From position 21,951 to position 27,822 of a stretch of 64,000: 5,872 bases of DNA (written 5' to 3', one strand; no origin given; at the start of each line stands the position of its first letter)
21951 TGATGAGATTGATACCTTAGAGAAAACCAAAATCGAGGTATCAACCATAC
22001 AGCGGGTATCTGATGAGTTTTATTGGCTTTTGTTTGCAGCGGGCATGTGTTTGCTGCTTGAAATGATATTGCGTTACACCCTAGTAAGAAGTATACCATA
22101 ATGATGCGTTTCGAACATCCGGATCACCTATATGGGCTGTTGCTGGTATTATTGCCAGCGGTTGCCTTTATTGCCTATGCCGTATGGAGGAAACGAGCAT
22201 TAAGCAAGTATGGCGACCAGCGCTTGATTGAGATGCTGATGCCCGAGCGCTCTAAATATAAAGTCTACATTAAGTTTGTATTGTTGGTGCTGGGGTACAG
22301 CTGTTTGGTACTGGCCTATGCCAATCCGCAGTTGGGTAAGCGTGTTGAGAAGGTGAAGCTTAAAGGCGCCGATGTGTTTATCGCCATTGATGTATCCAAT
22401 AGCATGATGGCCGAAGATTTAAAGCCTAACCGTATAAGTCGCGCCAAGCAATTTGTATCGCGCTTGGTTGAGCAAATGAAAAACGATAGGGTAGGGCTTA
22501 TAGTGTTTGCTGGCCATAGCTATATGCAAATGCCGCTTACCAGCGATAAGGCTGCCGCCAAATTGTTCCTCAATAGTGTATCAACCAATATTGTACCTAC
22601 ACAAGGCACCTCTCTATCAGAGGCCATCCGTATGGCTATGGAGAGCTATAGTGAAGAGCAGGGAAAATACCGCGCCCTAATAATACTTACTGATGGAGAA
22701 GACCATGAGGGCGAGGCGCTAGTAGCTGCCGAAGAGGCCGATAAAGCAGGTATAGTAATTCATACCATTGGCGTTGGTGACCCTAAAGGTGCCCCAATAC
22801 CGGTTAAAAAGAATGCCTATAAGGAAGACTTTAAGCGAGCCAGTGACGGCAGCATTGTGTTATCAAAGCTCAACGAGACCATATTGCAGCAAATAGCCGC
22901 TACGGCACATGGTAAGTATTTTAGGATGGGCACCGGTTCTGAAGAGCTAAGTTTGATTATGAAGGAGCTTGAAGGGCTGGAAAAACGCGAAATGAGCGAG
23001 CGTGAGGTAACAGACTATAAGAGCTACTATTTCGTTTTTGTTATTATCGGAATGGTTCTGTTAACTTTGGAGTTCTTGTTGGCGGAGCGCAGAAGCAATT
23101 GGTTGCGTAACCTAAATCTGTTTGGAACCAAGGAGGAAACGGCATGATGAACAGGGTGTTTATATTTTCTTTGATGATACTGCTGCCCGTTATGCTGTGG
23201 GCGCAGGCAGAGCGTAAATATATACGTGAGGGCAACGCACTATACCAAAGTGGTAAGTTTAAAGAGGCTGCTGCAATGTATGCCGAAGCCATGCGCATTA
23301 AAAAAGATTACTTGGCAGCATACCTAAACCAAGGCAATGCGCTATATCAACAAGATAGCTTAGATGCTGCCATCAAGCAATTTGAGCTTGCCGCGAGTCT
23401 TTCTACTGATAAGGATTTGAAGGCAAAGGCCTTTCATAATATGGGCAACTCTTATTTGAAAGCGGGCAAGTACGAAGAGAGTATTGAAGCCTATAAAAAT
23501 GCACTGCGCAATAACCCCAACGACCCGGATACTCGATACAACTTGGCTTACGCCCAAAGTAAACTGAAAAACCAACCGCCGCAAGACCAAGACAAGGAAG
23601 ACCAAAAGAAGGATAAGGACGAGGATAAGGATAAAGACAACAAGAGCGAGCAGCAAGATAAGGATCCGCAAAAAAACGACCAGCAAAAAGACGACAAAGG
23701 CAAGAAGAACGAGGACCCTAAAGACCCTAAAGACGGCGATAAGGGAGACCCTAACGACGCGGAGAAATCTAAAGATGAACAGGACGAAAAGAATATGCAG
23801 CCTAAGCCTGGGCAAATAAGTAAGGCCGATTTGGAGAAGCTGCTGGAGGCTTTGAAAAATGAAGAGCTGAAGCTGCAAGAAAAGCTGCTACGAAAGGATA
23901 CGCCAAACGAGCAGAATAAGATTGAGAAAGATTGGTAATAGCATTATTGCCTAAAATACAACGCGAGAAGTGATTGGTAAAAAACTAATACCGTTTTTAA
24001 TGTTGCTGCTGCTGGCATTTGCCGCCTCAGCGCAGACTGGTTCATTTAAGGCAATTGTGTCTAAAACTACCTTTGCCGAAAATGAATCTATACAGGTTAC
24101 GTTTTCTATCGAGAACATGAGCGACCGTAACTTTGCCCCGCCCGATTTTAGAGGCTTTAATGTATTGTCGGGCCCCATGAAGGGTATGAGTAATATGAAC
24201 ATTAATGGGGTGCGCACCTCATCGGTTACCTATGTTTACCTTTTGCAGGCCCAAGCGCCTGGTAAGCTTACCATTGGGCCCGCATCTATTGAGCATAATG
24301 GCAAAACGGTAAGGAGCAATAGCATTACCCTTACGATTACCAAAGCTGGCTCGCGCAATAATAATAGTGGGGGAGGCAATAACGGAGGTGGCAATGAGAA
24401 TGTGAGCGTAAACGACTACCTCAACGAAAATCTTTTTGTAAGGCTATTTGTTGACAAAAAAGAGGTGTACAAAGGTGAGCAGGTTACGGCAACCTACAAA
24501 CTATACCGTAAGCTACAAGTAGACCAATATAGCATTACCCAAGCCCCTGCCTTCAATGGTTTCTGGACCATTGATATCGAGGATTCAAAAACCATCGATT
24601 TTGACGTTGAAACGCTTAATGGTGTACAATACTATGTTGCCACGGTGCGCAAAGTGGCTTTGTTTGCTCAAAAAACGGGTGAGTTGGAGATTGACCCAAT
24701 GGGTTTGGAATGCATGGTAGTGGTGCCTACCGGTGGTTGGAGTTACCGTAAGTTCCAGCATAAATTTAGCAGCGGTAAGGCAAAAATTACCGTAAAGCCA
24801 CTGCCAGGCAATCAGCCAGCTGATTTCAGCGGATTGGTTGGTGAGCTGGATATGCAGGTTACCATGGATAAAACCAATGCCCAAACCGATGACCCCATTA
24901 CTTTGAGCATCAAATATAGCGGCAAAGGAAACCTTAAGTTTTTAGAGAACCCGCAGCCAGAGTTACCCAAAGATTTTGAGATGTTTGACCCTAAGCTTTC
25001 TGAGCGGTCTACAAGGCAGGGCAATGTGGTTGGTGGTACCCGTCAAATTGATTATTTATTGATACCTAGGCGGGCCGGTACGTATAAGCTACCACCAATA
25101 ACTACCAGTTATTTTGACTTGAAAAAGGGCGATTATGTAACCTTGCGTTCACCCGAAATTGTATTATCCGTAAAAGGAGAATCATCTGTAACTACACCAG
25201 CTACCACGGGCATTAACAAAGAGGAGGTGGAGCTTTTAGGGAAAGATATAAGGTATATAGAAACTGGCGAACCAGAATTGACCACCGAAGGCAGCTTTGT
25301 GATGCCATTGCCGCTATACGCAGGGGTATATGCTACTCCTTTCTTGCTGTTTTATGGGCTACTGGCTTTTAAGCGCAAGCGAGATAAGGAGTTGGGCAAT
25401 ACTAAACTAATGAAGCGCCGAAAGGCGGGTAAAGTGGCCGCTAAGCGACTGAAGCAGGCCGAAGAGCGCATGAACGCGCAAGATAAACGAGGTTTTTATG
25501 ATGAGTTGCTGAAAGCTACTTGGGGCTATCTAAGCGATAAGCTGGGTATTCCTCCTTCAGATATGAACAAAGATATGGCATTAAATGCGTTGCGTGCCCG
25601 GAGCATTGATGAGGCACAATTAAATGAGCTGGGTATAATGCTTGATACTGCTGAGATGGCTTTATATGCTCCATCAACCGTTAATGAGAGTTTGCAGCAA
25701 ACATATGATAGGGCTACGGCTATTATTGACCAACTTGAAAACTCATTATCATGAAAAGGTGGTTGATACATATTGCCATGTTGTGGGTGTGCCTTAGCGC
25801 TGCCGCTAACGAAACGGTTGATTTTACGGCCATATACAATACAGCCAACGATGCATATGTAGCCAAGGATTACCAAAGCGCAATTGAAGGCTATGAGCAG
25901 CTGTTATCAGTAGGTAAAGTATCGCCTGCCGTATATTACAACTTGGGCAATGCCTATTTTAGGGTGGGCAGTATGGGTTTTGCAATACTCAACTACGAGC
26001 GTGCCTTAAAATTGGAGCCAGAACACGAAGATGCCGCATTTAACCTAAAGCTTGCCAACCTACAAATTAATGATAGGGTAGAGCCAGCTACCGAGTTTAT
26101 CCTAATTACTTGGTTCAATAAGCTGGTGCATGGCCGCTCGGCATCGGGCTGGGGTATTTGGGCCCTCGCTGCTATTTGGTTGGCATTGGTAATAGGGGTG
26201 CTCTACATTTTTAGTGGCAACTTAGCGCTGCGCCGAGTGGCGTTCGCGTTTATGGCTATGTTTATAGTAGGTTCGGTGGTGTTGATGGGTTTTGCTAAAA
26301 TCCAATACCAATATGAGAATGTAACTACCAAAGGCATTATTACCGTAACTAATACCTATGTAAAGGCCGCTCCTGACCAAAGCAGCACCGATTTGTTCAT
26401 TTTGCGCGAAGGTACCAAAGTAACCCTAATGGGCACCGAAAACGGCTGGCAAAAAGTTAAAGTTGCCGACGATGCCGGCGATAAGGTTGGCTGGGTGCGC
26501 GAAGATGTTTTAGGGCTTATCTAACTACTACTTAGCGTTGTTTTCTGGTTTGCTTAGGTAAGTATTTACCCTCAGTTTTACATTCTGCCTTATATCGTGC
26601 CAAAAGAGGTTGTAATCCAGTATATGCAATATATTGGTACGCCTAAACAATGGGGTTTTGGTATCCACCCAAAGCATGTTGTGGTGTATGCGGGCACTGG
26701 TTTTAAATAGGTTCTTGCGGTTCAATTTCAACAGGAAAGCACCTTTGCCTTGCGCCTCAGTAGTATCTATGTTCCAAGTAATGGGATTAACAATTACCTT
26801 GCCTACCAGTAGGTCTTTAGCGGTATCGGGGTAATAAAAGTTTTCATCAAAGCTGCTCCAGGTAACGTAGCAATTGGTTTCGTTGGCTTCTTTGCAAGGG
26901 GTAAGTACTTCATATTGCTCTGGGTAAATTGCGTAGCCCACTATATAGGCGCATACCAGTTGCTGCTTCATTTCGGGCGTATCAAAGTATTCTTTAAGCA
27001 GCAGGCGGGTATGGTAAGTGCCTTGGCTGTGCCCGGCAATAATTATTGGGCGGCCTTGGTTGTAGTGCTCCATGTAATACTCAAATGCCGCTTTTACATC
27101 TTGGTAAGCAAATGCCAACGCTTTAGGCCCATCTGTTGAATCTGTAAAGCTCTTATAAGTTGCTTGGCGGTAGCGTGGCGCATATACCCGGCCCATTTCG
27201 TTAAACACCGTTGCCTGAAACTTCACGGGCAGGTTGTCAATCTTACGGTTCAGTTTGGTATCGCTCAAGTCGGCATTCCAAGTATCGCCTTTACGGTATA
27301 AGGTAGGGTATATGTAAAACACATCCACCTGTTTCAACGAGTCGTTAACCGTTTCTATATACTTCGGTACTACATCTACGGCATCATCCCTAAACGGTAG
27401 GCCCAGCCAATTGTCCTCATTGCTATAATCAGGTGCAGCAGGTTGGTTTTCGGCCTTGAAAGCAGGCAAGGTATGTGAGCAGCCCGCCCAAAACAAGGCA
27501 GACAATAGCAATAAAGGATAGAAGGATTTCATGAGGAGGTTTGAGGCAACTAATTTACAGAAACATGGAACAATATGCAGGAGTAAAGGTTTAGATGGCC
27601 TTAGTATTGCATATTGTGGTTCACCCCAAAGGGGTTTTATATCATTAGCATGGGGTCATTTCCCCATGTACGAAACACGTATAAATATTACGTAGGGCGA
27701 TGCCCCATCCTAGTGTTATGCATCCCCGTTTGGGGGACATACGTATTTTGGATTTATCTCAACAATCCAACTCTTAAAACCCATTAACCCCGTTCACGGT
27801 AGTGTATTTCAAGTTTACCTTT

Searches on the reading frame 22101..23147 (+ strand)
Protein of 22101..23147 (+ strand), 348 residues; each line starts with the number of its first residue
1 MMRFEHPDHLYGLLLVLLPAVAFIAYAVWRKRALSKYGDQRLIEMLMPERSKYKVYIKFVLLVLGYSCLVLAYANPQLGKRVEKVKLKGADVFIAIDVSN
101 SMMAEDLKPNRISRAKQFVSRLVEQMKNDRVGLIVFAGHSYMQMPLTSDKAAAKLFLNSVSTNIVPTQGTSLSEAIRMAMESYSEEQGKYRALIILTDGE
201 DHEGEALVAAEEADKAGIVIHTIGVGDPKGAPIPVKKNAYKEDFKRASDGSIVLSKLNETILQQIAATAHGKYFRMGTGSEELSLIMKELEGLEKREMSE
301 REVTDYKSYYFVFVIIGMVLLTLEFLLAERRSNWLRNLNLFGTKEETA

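Call 79: find_homologous_proteins(query=window:22101-23147:+, max_evalue=1e-60)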
Query window:22101-23147:+ (348 aa): 1052 proteins with E <= 1e-60 among 8000 candidates; the best 120 are listed.
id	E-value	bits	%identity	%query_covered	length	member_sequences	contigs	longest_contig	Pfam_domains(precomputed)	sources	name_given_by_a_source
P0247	2.5e-213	725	95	100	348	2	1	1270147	PF06707.18,PF00092.35,PF13519.13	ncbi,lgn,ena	-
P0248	1.5e-208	710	92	100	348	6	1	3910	PF06707.18,PF00092.35,PF13519.13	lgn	-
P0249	8.7e-201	684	88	100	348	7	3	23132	PF00092.35,PF13519.13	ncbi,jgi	jgi:Ca-activated chloride channel family protein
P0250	5.0e-180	616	78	100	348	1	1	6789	PF00092.35,PF13519.13,PF07584.17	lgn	-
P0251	1.0e-176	605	78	100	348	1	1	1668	PF06707.18,PF00092.35,PF13519.13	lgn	-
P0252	3.2e-175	600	77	100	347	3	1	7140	PF00092.35,PF13519.13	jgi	-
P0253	6.1e-175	599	76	100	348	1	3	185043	PF00092.35,PF13519.13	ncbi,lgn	-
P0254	6.7e-172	589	76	100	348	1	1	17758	PF06707.18,PF00092.35,PF13519.13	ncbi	ncbi:VWA domain-containing protein [soil metagenome]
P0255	4.1e-152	524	78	89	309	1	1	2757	PF00092.35,PF13519.13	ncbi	-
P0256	4.6e-128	445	57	100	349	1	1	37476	PF00092.35,PF13519.13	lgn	-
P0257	2.6e-126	439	57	99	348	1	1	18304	PF06707.18,PF00092.35,PF13519.13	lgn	-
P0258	2.4e-125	436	56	100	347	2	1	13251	PF00092.35,PF13519.13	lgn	-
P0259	2.4e-124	433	56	99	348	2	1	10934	PF06707.18,PF00092.35,PF13519.13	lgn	-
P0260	1.1e-123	431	57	100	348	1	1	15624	PF06707.18,PF00092.35,PF13519.13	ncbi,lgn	-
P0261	2.5e-122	426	55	98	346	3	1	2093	PF13768.13,PF00092.35,PF13519.13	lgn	-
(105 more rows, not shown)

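Call 80: find_encoding_contigs(protein=P0247, flank=10000, max_places=1)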
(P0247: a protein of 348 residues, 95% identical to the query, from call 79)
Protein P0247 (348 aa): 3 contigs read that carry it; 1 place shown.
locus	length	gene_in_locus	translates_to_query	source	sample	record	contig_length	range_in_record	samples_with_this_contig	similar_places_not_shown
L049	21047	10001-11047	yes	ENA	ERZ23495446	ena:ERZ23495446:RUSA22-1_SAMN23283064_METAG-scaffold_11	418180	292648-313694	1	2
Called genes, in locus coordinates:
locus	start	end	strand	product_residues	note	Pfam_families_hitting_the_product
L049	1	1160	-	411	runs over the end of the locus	PF13175:AAA_15, PF13304:AAA_21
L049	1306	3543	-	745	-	PF04024:PspC, PF22571:LiaI-LiaF-TM_PspC, PF22744:Toast-rack_PspC-Cterm, PF10988:DUF2807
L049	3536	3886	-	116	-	PF03551:PadR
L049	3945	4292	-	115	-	-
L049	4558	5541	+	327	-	PF11276:DUF3078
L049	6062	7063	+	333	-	PF20030:bpMoxR, PF07726:AAA_3, PF07728:AAA_5, PF17863:AAA_lid_2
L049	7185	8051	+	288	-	PF01882:DUF58, PF13519:VWA_2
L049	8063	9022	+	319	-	-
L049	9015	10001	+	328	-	PF07584:BatA, PF01882:DUF58 (weak), PF06707:DUF1194 (faint), PF00092:VWA, PF13519:VWA_2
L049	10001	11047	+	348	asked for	PF00092:VWA, PF06707:DUF1194 (faint), PF13519:VWA_2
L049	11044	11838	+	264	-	PF13414:TPR_11, PF13432:TPR_16 (weak), PF13424:TPR_12, PF00515:TPR_1, PF07719:TPR_2, PF13181:TPR_8, PF13432:TPR_16, PF13414:TPR_11, +5 more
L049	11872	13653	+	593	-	PF13584:BatD, PF17973:bMG10 (faint), PF13584:BatD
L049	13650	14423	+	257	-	PF07719:TPR_2 (faint), PF13414:TPR_11 (faint), PF00515:TPR_1 (weak), PF08239:SH3_3 (weak)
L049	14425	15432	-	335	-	PF11288:DUF3089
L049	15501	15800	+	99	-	PF04255:DUF433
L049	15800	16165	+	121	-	PF18478:PIN_10, PF18480:DUF5615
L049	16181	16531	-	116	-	-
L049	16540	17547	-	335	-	PF03486:HI0933_like (faint), PF07992:Pyr_redox_2, PF13738:Pyr_redox_3, PF00070:Pyr_redox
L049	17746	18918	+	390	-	PF07396:Porin_O_P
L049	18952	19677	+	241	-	-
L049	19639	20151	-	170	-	-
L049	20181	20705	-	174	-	-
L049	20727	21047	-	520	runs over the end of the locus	PF28550:DUF8436, PF00890:FAD_binding_2 (faint), PF01266:DAO (faint), PF01593:Amino_oxidase (faint), PF03486:HI0933_like, PF07992:Pyr_redox_2 (faint), PF21688:FAD-depend_C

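Call 81: find_encoding_contigs(protein=P0253, flank=10000, max_places=1)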
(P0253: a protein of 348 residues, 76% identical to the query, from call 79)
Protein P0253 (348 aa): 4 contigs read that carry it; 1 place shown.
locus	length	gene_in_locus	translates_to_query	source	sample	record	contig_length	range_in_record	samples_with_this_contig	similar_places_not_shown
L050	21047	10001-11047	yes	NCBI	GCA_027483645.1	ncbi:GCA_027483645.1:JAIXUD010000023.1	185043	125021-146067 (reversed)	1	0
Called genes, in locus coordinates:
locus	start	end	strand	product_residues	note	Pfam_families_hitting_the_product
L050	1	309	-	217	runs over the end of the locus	-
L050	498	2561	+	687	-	PF17191:RecG_wedge, PF01336:tRNA_anti-codon, PF00270:DEAD, PF04851:ResIII, PF00271:Helicase_C, PF19833:RecG_dom3_C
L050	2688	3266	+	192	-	PF00027:cNMP_binding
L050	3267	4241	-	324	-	PF08240:ADH_N, PF00107:ADH_zinc_N, PF13602:ADH_zinc_N_2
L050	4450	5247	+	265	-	-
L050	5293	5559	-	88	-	-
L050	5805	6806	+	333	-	PF00493:MCM (faint), PF20030:bpMoxR, PF07726:AAA_3, PF07728:AAA_5, PF17863:AAA_lid_2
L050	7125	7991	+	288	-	PF01882:DUF58, PF05762:VWA_CoxE (faint), PF00092:VWA (weak), PF13519:VWA_2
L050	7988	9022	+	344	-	-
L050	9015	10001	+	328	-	PF07584:BatA (weak), PF01882:DUF58, PF00092:VWA, PF13519:VWA_2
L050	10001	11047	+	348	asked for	PF00092:VWA, PF13519:VWA_2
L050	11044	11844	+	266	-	-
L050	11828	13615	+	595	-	PF13584:BatD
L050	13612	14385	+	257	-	PF13181:TPR_8 (faint), PF13414:TPR_11 (weak), PF00515:TPR_1, PF07719:TPR_2 (weak), PF08239:SH3_3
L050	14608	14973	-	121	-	-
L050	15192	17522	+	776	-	PF13620:CarboxypepD_reg, PF13715:CarbopepD_reg_2, PF07715:Plug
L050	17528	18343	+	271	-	PF14054:DUF4249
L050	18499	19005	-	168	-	PF00156:Pribosyltran, PF14681:UPRTase (weak)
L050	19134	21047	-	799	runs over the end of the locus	PF00082:Peptidase_S8, PF18962:Por_Secre_tail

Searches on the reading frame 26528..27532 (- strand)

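Call 13: search_protein_families(library=ncbifam, proteins=[window:26528-27532:-])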
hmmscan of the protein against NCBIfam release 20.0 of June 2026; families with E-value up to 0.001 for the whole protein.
window:26528-27532:- (334 aa): 0 families

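Call 77: search_protein_families(library=pfam, proteins=[window:26528-27532:-], max_evalue=0.001)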
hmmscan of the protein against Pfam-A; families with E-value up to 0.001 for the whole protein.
window:26528-27532:- (334 aa): 3 families
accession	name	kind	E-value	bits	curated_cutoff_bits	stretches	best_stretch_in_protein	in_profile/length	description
PF11288.14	DUF3089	-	2.9e-58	197.2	23.4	1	69-233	1-169/207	Protein of unknown function (DUF3089)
PF00561.26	Abhydrolase_1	-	4.2e-05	23.8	25.8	0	134-186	42-91/245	alpha/beta hydrolase fold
PF09994.14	T6SS_Tle1-like_cat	-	0.00042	20.2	27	1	137-178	73-113/287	T6SS, Phospholipase effector Tle1-like, catalytic domain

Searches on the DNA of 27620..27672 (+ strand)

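Call 75: build_rna_model(alignment_id=A3, structure=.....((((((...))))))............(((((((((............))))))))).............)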
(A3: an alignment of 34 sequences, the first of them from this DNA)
Model R1 built from alignment A3 (34 sequences, 75 columns); structure: as given.
model positions 50; base pairs 15; branch points 1; effective number of sequences 34; information 1.092 bits per position. Calibrated on 0.2 Mb of random sequence (short: E-values are rough).
structure used (alignment columns):
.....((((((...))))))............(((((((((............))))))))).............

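Call 76: search_with_rna_model(model_id=R1, sources=[window, L001, L002, L003, L032, L038, L039, L040, L045, L048, L043, L044], max_evalue=1)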
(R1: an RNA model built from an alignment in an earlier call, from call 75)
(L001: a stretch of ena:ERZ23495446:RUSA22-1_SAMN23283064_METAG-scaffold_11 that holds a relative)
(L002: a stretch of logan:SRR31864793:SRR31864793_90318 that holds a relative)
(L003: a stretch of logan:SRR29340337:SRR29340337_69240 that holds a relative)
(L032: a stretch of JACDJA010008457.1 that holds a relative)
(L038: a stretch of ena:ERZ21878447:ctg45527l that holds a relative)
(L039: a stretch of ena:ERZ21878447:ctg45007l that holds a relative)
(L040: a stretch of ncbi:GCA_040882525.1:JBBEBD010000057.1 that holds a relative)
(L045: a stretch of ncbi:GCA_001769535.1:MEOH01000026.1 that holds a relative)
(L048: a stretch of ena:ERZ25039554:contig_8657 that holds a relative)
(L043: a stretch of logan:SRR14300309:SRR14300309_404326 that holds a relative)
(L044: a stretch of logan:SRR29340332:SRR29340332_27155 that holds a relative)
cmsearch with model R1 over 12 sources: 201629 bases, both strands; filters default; matches with E-value up to 1: 54.
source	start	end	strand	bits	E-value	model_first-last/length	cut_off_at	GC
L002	7106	7156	+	65.7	4.4e-13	1-50/50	no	0.51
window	27620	27671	+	57.9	2.6e-11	1-50/50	no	0.44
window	17651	17702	-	56.6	5.2e-11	1-50/50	no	0.42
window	41443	41493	+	56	7.4e-11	1-50/50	no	0.39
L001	2811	2861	+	54.9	1.3e-10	1-50/50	no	0.45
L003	2064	2114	+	54.3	1.8e-10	1-50/50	no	0.39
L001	9814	9864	+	54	2e-10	1-50/50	no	0.43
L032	826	874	-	54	2.1e-10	1-50/50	no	0.61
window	34364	34414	-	52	5.9e-10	1-50/50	no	0.51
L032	1014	1062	+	50.4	1.4e-09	1-50/50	no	0.47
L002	1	43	+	49.6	2.1e-09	9-50/50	5'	0.47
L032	174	222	+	48.5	3.8e-09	1-50/50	no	0.59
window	27688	27738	-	47.9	5.1e-09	1-50/50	no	0.57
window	34436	34488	+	47.2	7.6e-09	1-50/50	no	0.42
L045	6603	6651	+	47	8.4e-09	1-50/50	no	0.57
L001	2745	2795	-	44.4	3.3e-08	1-50/50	no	0.41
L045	5834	5882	+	44.2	3.7e-08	1-50/50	no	0.55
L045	5899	5947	+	42.3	9.8e-08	1-50/50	no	0.59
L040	10514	10562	-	35.5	3.5e-06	1-50/50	no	0.55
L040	9664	9712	-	33.8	8.8e-06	1-50/50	no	0.51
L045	6506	6554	-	31.3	3.3e-05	1-50/50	no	0.57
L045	5744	5792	-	30.9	4.1e-05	1-50/50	no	0.57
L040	10789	10837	+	30.7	4.5e-05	1-50/50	no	0.69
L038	9840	9888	-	28.4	0.00015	1-50/50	no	0.49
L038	9905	9953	+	26.6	0.0004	1-50/50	no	0.49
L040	9798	9846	+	25.7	0.00064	1-50/50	no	0.65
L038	9610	9658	-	24.3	0.0013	1-50/50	no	0.47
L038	10884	10932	+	23.5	0.002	1-50/50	no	0.47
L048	5903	5951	+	21.7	0.0053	1-50/50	no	0.51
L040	10516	10536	+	20.6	0.0093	28-48/50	no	0.57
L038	10986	11032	+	19.4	0.017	1-50/50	no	0.45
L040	9666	9686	+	19.3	0.019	28-48/50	no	0.62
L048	6502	6550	-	19.2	0.019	1-50/50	no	0.53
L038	9672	9720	-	19.1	0.021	1-50/50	no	0.53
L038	10819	10867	-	19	0.022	1-50/50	no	0.53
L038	10460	10478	-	18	0.037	29-47/50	no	0.58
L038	10634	10682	-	17.8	0.04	1-50/50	no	0.49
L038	10460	10478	+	17.7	0.043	29-47/50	no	0.58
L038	9613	9631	+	17.4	0.05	29-47/50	no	0.58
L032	829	847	+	16.3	0.092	29-47/50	no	0.68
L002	7060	7081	-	15.3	0.16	27-48/50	no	0.64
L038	9734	9782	-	15.2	0.16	1-50/50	no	0.55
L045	6630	6648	-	15.1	0.17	29-47/50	no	0.63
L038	10696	10744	-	15.1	0.17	1-50/50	no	0.57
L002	76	96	-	14.7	0.21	28-48/50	no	0.62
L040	9545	9557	+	14.3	0.26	4-16/50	no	0.85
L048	5931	5947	-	14.2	0.28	30-46/50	no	0.53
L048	6506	6522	+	14.2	0.28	30-46/50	no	0.53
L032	1042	1058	-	14.2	0.28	30-46/50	no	0.53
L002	7059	7080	+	13.1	0.48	27-48/50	no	0.64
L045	5730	5768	+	13.1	0.49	1-50/50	no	0.44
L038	10572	10620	-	12.7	0.59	1-50/50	no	0.53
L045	5926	5944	-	12.5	0.67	29-47/50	no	0.68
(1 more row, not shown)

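Call 82: search_with_rna_model(model_id=R1, sources=[L049, L050], max_evalue=1)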
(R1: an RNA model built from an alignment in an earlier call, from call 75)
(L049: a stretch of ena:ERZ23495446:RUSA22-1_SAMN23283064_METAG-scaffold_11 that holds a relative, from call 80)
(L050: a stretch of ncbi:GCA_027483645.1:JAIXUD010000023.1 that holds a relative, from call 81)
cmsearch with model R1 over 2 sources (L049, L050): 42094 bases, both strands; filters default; matches with E-value up to 1: 3.
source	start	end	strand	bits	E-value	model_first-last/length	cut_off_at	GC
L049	5627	5677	-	56.8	9.6e-12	1-50/50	no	0.47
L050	18389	18439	-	44.2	7.4e-09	1-50/50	no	0.61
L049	5692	5741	+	38.4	1.6e-07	1-50/50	no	0.48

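Call 92: search_with_rna_model(model_id=R1, sources=[L051], max_evalue=1)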
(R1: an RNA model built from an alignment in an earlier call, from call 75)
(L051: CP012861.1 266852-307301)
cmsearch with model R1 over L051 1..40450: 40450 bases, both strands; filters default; matches with E-value up to 1: 8.
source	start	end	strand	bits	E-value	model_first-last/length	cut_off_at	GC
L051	19878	19928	+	26.2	9.5e-05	1-50/50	no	0.49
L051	15408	15458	+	25.3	0.00015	1-50/50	no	0.51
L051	12230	12280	+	21.4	0.0012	1-50/50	no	0.49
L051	17134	17184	+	19.6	0.0032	1-50/50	no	0.45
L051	17524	17574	+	19.6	0.0032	1-50/50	no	0.45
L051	25101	25174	+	17.1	0.012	1-50/50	no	0.51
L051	23007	23038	+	13.1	0.096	1-50/50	no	0.47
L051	12400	12450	-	13.1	0.097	1-50/50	no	0.47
